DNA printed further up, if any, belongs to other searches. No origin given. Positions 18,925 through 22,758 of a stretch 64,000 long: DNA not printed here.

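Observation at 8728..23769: Three tandem paralogous modules: Oar-type TonB-dependent transporter plus tightly coupled 8-Cys lipoprotein, wired to ArsR and LuxR regulators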

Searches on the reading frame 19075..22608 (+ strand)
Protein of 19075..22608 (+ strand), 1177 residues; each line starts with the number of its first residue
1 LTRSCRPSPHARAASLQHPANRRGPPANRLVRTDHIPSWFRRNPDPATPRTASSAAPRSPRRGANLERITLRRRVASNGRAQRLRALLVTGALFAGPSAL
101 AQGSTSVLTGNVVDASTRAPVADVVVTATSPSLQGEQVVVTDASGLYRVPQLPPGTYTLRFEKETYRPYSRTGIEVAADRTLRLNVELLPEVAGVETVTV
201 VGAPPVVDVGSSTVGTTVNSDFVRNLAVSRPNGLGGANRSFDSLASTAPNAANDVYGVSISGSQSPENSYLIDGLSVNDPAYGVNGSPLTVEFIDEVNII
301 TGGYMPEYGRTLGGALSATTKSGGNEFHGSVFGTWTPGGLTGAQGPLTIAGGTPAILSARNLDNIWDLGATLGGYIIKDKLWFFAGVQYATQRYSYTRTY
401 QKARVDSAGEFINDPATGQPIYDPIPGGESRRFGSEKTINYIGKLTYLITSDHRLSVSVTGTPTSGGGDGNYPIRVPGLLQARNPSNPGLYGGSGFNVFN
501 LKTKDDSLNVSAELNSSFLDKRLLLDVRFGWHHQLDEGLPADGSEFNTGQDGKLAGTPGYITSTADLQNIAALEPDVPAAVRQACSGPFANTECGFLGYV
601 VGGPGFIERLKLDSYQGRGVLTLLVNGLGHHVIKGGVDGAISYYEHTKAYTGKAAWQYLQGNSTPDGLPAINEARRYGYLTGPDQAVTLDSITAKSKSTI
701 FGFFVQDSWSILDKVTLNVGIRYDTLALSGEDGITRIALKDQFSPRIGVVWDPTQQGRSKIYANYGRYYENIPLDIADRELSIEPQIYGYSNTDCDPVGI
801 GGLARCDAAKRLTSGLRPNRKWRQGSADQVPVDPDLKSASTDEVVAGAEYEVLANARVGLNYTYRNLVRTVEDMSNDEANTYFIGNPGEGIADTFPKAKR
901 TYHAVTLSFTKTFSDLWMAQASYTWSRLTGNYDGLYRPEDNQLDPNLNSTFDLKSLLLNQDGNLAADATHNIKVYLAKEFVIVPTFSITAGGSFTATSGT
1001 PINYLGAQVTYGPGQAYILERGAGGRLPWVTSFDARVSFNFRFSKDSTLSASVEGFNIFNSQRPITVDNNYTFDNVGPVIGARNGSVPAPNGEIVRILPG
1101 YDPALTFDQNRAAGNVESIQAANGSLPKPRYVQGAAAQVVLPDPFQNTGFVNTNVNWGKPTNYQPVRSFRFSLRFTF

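Call 9: search_protein_families(library=pfam, proteins=[window:19075-22608:+], max_evalue=0.01)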
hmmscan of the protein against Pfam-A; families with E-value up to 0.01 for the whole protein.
window:19075-22608:+ (1177 aa): 8 families
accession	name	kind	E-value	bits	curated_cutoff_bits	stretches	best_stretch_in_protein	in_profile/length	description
PF25183.1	OMP_b-brl_4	-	3e-32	112.4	30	3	500-726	196-393/838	Outer membrane beta barrel domain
PF13620.12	CarboxypepD_reg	-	3.7e-18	66.1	32.3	1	108-188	2-81/82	Carboxypeptidase regulatory-like domain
PF00593.30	TonB_dep_Rec_b-barrel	-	4.3e-13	50.4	27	1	654-1053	123-433/436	TonB dependent receptor-like, beta-barrel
PF13715.12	CarbopepD_reg_2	-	1.9e-08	34.6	32.2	1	108-200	1-88/88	CarboxypepD_reg-like domain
PF08308.17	PEGA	-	5.2e-05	23.5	20.8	1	149-189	29-68/71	PEGA domain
PF17210.9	SdrD_B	-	0.00017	22.2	29.7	1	115-182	18-83/112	SdrD B-like domain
PF07715.20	Plug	-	0.00073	20.4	23.9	1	252-314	42-106/107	TonB-dependent Receptor Plug Domain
PF17802.7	SpaA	-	0.0026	18.3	23.1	0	111-160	6-57/91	Prealbumin-like fold domain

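Call 10: search_protein_families(library=ncbifam, proteins=[window:19075-22608:+], max_evalue=0.01)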
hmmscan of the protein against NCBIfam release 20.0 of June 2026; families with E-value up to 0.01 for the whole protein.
window:19075-22608:+ (1177 aa): 5 families
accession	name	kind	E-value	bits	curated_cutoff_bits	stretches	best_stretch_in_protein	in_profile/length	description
TIGR01786.1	TonB-hemlactrns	subfamily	2.5e-09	36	323.75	1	440-759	214-454/719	TonB-dependent hemoglobin/transferrin/lactoferrin family receptor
TIGR01785.1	TonB-hemin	subfamily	6.8e-09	34.7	316.85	1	686-766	351-435/677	TonB-dependent heme/hemoglobin receptor family protein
NF049945.1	TonB_dep_FCYXU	equivalog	0.00013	20.7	825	0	695-726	377-408/697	TonB-dependent receptor, FCYXU motif-type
NF007478.2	PRK10064.1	equivalog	0.0028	16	745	0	686-732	346-393/663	catecholate siderophore receptor CirA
NF041535.1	TonB_rec_PqqU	equivalog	0.0079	14.5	1200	0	704-733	375-404/676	TonB-dependent receptor PqqU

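Call 70: search_solved_structures(query=window:19270-22608:+, max_evalue=0.001)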
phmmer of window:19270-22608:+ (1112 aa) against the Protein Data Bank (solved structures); distinct sequences matched with E-value up to 0.001: 0.
